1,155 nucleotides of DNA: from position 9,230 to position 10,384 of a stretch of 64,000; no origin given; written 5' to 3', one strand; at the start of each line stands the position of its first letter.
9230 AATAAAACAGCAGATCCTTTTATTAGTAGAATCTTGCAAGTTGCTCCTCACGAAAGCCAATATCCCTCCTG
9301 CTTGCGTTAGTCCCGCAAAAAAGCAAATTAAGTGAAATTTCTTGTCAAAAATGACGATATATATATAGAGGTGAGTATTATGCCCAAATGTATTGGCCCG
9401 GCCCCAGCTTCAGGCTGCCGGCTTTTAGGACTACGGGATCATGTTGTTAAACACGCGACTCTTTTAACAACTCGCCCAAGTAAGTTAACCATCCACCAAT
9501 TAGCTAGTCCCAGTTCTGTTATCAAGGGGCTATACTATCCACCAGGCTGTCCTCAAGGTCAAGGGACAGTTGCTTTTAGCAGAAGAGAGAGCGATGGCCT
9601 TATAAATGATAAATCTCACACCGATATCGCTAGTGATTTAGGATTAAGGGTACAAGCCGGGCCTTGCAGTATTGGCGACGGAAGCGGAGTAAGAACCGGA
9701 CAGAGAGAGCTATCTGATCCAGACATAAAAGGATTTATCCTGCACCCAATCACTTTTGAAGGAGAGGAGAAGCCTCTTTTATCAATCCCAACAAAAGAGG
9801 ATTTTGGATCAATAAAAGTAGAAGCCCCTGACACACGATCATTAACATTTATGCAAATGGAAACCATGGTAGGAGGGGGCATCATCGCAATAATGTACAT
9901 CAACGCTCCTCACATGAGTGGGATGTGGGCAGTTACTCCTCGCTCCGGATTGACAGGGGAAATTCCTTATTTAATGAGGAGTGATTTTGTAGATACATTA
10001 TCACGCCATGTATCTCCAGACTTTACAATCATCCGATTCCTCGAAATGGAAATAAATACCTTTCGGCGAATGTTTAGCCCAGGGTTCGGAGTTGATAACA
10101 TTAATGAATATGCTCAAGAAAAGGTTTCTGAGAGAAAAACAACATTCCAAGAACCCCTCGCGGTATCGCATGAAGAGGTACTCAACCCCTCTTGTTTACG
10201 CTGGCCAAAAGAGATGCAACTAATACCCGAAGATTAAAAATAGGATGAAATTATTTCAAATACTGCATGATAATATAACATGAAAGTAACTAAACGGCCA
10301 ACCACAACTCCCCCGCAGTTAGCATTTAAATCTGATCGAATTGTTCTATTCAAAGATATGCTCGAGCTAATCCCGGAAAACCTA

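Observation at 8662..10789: Tandem array of three paralogous unknown genes, each with its own motif promoter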

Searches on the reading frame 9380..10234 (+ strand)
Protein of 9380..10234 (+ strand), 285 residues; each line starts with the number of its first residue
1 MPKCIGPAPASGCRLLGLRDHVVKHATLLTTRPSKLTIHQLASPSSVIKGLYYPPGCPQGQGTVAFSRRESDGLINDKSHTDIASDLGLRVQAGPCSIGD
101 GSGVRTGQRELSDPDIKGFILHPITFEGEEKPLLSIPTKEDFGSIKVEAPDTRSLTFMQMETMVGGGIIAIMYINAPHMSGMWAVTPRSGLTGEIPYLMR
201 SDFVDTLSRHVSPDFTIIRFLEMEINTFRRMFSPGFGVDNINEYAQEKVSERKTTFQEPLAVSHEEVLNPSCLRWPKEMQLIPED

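Call 7: search_protein_families(library=pfam, proteins=[window:9380-10234:+], max_evalue=1)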
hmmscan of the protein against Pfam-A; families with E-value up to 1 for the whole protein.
window:9380-10234:+ (285 aa): 0 families

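Call 10: find_homologous_proteins(query=window:9380-10234:+)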
Query window:9380-10234:+ (285 aa): 2 proteins with E <= 0.001 among 1831 candidates.
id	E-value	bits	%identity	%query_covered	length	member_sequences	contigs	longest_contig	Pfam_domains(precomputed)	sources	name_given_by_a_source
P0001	2.6e-191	652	100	100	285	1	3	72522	-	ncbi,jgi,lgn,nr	ncbi:MAG: hypothetical protein HQ564_10445 [Candidatus Saganbacteria bacterium]|nr:hypothetical prot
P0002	6.2e-115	401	65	99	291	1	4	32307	-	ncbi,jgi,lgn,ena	-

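Call 11: search_protein_families(library=ncbifam, proteins=[window:9380-10234:+], max_evalue=0.01)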
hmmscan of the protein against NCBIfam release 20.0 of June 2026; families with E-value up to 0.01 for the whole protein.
window:9380-10234:+ (285 aa): 0 families

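Call 12: find_encoding_contigs(protein=P0002, flank=10000, max_places=6)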
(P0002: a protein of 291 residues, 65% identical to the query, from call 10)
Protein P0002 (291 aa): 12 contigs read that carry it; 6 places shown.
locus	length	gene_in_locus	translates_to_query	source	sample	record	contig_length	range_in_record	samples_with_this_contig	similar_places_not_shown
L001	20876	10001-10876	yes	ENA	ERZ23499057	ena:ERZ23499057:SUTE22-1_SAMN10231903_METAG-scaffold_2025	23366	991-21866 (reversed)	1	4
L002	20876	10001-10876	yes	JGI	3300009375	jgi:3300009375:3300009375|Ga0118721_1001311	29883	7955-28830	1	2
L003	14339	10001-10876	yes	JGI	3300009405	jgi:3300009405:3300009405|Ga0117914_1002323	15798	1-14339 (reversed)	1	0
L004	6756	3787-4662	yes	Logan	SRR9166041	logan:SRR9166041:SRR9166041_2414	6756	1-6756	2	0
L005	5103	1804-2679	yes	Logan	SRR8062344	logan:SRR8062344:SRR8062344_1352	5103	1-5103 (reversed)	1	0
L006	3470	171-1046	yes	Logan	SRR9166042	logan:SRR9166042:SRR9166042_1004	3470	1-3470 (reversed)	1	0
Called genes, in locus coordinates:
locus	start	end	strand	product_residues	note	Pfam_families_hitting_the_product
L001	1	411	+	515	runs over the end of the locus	PF12072:RNase_Y_N, PF00013:KH_1 (weak), PF01966:HD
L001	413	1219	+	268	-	PF00149:Metallophos, PF13277:YmdB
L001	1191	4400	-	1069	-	PF02661:Fic, PF00133:tRNA-synt_1, PF09334:tRNA-synt_1g, PF13603:tRNA-synt_1_2, PF09334:tRNA-synt_1g (weak), PF08264:Anticodon_1, PF10458:Val_tRNA-synt_C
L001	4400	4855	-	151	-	PF13560:HTH_31 (faint), PF13744:HTH_37 (weak), PF01381:HTH_3, PF12844:HTH_19 (weak)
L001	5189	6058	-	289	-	PF07837:FTCD_N, PF02971:FTCD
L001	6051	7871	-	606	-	PF06480:FtsH_ext, PF00004:AAA, PF07728:AAA_5 (faint), PF17862:AAA_lid_3, PF01434:Peptidase_M41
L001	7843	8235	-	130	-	PF03819:MazG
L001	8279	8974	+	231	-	-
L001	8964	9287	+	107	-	-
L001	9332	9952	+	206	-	-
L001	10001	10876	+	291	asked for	-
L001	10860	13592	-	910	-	PF17757:UvrB_inter, PF02559:CarD_TRCF_RID, PF04851:ResIII, PF00270:DEAD, PF00271:Helicase_C, PF22590:Cas3-like_C_2 (weak), PF03461:TRCF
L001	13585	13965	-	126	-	-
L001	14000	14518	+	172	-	PF10646:Germane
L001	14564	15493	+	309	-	PF02661:Fic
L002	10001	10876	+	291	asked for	-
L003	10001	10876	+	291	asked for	-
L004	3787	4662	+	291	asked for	-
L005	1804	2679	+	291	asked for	-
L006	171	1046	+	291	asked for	-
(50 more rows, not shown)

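Call 13: find_encoding_contigs(protein=P0001, flank=3000, max_places=4)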
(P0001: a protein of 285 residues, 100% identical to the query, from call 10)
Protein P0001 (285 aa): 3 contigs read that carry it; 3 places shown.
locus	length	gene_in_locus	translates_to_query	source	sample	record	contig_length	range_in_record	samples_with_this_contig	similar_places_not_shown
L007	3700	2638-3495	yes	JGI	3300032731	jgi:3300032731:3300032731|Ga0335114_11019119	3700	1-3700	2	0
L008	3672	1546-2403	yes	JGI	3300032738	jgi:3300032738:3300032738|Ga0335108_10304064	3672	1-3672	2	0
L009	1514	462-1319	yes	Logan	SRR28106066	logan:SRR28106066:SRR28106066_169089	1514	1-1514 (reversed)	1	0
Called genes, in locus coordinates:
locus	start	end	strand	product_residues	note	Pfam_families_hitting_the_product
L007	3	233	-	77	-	?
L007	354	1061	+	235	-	-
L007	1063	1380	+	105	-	-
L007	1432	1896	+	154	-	-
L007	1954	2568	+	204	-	-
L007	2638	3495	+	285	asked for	-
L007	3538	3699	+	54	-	?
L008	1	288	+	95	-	?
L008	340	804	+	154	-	-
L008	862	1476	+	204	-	-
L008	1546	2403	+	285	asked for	-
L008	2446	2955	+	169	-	-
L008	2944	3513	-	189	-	PF03461:TRCF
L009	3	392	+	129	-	?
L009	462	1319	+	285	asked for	-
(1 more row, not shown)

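Call 17: find_homologous_proteins(query=A1, max_evalue=0.01)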
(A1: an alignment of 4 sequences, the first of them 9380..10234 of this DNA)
Query A1 (4 sequences) (285 aa, profile of the alignment): 3 proteins with E <= 0.01 among 6563 candidates.
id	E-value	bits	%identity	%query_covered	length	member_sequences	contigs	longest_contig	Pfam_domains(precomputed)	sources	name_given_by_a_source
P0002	3.6e-94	333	65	99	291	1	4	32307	-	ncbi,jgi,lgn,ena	-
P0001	6.9e-92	325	100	100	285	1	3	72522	-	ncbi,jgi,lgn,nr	ncbi:MAG: hypothetical protein HQ564_10445 [Candidatus Saganbacteria bacterium]|nr:hypothetical prot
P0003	9.1e-81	289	23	75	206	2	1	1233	-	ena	-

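Call 25: predict_structure(alignment_id=A2)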
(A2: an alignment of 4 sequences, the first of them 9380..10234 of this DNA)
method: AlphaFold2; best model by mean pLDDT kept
length: 285 residues; sequences in the alignment: 4
mean_pLDDT: 49.7   pTM: 0.54
mean pLDDT of the five models: 49.7, 42.9, 39.8, 36.1, 33.1
residues with pLDDT >= 90: 0; 70-90: 50; 50-70: 71; < 50: 164
segments of 3 or more residues with pLDDT < 50: 1-47, 54-63, 67-153, 189-193, 273-285
pLDDT, mean of each block of 10 residues (from residue 1): 25 31 24 30 44 46 47 41 40 38 37 40 44 38 37 59 69 59 58 58 75 72 76 61 69 66 72 43 33
secondary structure, 60 per line:
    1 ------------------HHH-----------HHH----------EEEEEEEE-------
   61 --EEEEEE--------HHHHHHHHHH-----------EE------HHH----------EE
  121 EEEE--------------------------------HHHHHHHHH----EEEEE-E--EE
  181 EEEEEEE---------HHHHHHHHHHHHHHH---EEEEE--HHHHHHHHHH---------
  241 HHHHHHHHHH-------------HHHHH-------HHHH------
elements in order: E46-53 E63-68 H77-86 E119-124 H157-165 E170-174 E179-187 H197-211 E215-219 H222-231 H241-250 H264-268 H276-279

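Call 26: search_protein_representatives(alignment_id=A2)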
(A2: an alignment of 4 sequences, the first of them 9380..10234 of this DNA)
Query: 4 sequences, 219 profile positions. Proteins with E-value up to 0.001 (for the whole library): 17; up to 1e-10: 7; up to 1e-30: 3. The best 17 are listed.
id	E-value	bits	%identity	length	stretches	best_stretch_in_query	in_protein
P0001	1.5e-91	322.3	-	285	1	1-218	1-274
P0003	1.0e-81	290.1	-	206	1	2-219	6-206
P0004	2.5e-46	174.5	-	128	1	82-218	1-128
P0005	5.1e-30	121.1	-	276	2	125-218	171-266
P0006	2.3e-26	109.2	-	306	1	4-218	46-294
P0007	1.4e-19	87.0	-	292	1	7-218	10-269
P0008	2.2e-12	63.5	-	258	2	132-218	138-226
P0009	3.2e-09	53.2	-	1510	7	52-87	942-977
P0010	4.5e-08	49.4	-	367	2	118-218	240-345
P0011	5.6e-08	49.1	-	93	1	146-218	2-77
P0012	8.2e-08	48.5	-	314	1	13-218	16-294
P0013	3.0e-07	46.7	-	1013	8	19-86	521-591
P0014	1.8e-06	44.2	-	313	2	116-217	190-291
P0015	6.2e-06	42.4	-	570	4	28-94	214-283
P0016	2.4e-04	37.2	-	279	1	120-217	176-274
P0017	5.0e-04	36.2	-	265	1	9-218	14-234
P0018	9.6e-04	35.2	-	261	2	127-217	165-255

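Call 34: find_related_loci(query=A4, collection=genome_contigs, flank=6000)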
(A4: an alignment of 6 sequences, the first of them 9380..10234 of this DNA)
Query A4 (285 aa) in genome_contigs; peptide patterns used: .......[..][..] (x = any residue, [..] = any of these).
14 stretches matched a pattern; 1 encode a relative of the query (tblastn E <= 1e-3); 1 distinct loci.
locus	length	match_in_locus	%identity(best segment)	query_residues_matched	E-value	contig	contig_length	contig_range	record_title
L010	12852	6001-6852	65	1-281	2e-123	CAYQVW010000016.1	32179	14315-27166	MAG TPA_asm: uncultured bacterium isolate SRP200020_co3_350 genome assembly, contig: NODE_1912_length_32179_cov_10.74807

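Call 35: find_related_loci(query=A4, collection=metagenome_contigs, flank=6000)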
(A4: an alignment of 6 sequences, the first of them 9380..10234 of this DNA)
Query A4 (285 aa) in metagenome_contigs; peptide patterns used: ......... (x = any residue, [..] = any of these).
105 stretches matched a pattern; 1 encode a relative of the query (tblastn E <= 1e-3); 1 distinct loci.
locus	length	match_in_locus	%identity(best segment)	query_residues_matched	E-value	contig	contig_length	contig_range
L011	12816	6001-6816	32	1-282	1e-38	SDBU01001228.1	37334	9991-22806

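Call 36: predict_structure(alignment_id=A3)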
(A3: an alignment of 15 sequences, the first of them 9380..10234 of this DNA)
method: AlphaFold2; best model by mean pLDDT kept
length: 285 residues; sequences in the alignment: 15
mean_pLDDT: 79.6   pTM: 0.82
mean pLDDT of the five models: 79.6, 78.3, 78.0, 76.9, 75.2
residues with pLDDT >= 90: 87; 70-90: 125; 50-70: 62; < 50: 11
segments of 3 or more residues with pLDDT < 50: 1-3, 74-76
pLDDT, mean of each block of 10 residues (from residue 1): 50 74 90 85 83 81 87 63 91 74 63 92 86 78 70 78 91 86 91 92 95 93 86 63 63 68 88 77 62
secondary structure, 60 per line:
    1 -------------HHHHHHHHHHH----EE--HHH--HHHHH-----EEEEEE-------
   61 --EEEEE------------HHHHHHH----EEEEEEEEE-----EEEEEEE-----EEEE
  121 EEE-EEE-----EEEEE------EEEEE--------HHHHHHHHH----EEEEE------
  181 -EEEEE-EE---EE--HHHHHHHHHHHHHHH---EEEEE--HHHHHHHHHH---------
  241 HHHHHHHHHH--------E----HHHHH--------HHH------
elements in order: H14-24 H38-42 E48-53 E63-67 H80-86 E91-99 E105-111 E117-123 E125-127 E133-137 E144-148 H157-165 E170-174 E182-186 H197-211 E215-219 H222-231 H241-250 H264-268

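Call 41: search_protein_families(library=pfam, proteins=[L011:186-1556:+, L011:2125-3048:+, L011:3053-3679:-, L011:3820-5016:-, L011:5099-5821:-, L011:5989-6828:+, L011:6873-7835:+, L011:7932-8798:-, L011:8791-9204:-, L011:10803-11525:+], max_evalue=0.0001)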
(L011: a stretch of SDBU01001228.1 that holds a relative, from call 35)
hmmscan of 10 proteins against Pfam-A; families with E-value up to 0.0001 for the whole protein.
L011:186-1556:+ (457 aa): 1 family
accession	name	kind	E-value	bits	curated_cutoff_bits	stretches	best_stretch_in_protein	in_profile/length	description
PF01554.23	MatE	-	6.5e-67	224.7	24.9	2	30-190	1-161/161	MatE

L011:2125-3048:+ (308 aa): 2 families
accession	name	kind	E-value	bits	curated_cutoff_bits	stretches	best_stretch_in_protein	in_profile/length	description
PF20903.3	SPL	-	4e-28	98.7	27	1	38-241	86-294/338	Spore photoproduct lyase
PF04055.27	Radical_SAM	-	6.5e-09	36.6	29.5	1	38-196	6-162/166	Radical SAM superfamily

L011:3053-3679:- (208 aa): 0 families

L011:3820-5016:- (398 aa): 4 families
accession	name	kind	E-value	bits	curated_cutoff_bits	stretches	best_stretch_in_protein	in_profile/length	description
PF00069.31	Pkinase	-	1.2e-30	107.3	31.7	1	104-367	9-252/263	Protein kinase domain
PF07714.23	PK_Tyr_Ser-Thr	-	2.1e-15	57.2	23.1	1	105-317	10-222/258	Protein tyrosine and serine/threonine kinase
PF17667.7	Pkinase_fungal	-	1.6e-05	24.3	24.1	1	214-276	303-366/387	Fungal protein kinase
PF03109.22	ABC1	-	2.4e-05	24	22.9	1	171-257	144-220/244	ABC1 atypical kinase-like domain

L011:5099-5821:- (240 aa): 0 families

L011:5989-6828:+ (280 aa): 0 families

L011:6873-7835:+ (321 aa): 0 families

L011:7932-8798:- (288 aa): 1 family
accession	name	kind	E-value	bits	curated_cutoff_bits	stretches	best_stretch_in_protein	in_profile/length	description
PF09924.15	LPG_synthase_C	-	1.5e-32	113.3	27.5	1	24-282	10-295/298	Phosphatidylglycerol lysyltransferase, C-terminal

L011:8791-9204:- (137 aa): 4 families
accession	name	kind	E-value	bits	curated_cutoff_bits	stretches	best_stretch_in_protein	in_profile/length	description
PF13508.13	Acetyltransf_7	-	6.1e-12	46.2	27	1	30-103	3-84/84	Acetyltransferase (GNAT) domain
PF00583.31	Acetyltransf_1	-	3.7e-09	37.3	20.7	1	30-81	33-87/116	Acetyltransferase (GNAT) family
PF13527.13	Acetyltransf_9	-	2.3e-08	34.5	25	0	56-103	75-126/127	Acetyltransferase (GNAT) domain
PF13673.13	Acetyltransf_10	-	6.3e-07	29.9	23.6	1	30-103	31-109/128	Acetyltransferase (GNAT) domain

L011:10803-11525:+ (241 aa): 1 family
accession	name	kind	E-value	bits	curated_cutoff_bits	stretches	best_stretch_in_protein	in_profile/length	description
PF08713.17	DNA_alkylation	-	6.4e-38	131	21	1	8-198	3-197/213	DNA alkylation repair enzyme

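Call 45: find_encoding_contigs(protein=P0006, flank=6000, max_places=2)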
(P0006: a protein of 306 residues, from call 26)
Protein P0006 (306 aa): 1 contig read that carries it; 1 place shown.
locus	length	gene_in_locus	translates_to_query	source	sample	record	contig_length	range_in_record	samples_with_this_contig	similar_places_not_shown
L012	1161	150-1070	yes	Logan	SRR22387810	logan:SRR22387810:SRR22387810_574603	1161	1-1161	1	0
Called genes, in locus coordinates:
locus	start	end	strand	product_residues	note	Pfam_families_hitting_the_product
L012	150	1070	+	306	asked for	-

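Call 46: find_encoding_contigs(protein=P0005, flank=6000, max_places=2)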
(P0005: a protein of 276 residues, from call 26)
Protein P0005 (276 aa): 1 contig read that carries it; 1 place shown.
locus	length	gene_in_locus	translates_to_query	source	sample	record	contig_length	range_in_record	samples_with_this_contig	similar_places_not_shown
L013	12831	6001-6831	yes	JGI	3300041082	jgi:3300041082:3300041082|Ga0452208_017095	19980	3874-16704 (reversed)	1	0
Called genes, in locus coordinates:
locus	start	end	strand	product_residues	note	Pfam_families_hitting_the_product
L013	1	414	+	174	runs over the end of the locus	PF01048:PNP_UDP_1 (faint)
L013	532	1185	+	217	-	PF20903:SPL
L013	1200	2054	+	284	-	PF12849:PBP_like_2, PF13531:SBP_bac_11, PF12727:PBP_like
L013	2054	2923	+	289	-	PF00528:BPD_transp_1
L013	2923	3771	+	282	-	PF00528:BPD_transp_1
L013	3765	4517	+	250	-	PF00005:ABC_tran, PF13304:AAA_21 (faint)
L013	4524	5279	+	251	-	PF02463:SMC_N (faint), PF00005:ABC_tran, PF13304:AAA_21 (faint)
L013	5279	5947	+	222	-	PF01895:PhoU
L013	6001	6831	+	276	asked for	-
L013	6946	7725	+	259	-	PF05690:ThiG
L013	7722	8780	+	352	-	PF04055:Radical_SAM, PF06968:BATS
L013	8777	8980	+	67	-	PF02597:ThiS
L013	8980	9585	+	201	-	PF02581:TMP-TENI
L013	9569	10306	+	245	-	PF00899:ThiF, PF03435:Sacchrp_dh_NADP (faint)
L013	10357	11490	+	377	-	PF00266:Aminotran_5, PF01053:Cys_Met_Meta_PP (faint)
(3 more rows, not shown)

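Call 47: fold_search(model_id=the predicted structure, library=pdb)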
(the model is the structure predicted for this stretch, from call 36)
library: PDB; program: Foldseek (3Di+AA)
matches with E <= 10: 296; with E <= 0.001: 0
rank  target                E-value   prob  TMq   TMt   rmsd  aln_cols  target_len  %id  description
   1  4tlv_B                3.5e-01  0.05  0.11  0.06  15.1       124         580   10  CARDS TOXIN, NICKED (released 2015-04-08)
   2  7eoe_A                5.2e-01  0.05  0.10  0.14  16.6       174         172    8  Crystal structure of CCDC25 homodimer (released 2022-11-02)
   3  5v7k                  7.9e-01  0.01  0.09  0.10  21.5       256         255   10  PCNA mutant D41A/D42A Protein Defective in Gene Silencing (released 2018-03-14)
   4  6qyx                  8.4e-01  0.05  0.11  0.09  14.5       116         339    8  p38(alpha) MAP kinase with the activation loop of ERK2 (released 2020-04-01)
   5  5f9p_A                8.9e-01  0.02  0.14  0.15  16.0       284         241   10  Crystal structure study of anthrone oxidase-like protein (released 2016-12-14)
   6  8zhz_C                9.5e-01  0.01  0.09  0.08  18.0       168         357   10  Structure of Ikoma lyssavirus glycoprotein in pre-fusion state (released 2025-02-05)
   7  4yhr                  9.5e-01  0.01  0.08  0.09  22.5       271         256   11  Crystal Structure of Yeast Proliferating Cell Nuclear Antigen (released 2015-03-18)
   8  4arj_A                1.0e+00  0.04  0.13  0.12  13.8       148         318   14  Crystal structure of a pesticin (translocation and receptor binding domain) from Y. pestis and T4-lysozyme chimera (released 2012-05-09)
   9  4tlv_F                1.0e+00  0.03  0.11  0.06  13.6        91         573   10  CARDS TOXIN, NICKED (released 2015-04-08)
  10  4i7d_C                1.0e+00  0.02  0.12  0.16  18.5       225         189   14  Siah1 bound to synthetic peptide (ACE)KLRPVAMVRP(PRK)VR (released 2013-08-14)
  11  2cmg_A                1.1e+00  0.04  0.10  0.10  11.5        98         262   11  Crystal Structure of Spermidine Synthase from Helicobacter Pylori (released 2007-05-08)
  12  3r8k_C                1.1e+00  0.02  0.13  0.18  12.2       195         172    9  Crystal structure of human SOUL protein (hexagonal form) (released 2011-06-29)
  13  5yc2_A                1.1e+00  0.01  0.07  0.08  17.6       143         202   12  Crystal structure of inner membrane protein Bqt4 in complex with telomeric protein Rap1 (released 2018-11-14)
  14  3fsk                  1.2e+00  0.04  0.10  0.09  14.5       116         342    7  P38 kinase crystal structure in complex with RO6257 (released 2009-12-22)
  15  7eoe_B                1.2e+00  0.03  0.10  0.14  16.9       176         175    8  Crystal structure of CCDC25 homodimer (released 2022-11-02)
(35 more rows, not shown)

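Call 58: search_protein_families(library=padloc, proteins=[window:9380-10234:+], max_evalue=0.1)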
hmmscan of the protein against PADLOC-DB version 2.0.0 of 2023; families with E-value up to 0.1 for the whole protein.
window:9380-10234:+ (285 aa): 0 families

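Call 59: search_protein_families(library=phrogs, proteins=[window:9380-10234:+], max_evalue=0.1)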
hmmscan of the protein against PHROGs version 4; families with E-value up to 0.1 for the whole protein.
window:9380-10234:+ (285 aa): 0 families
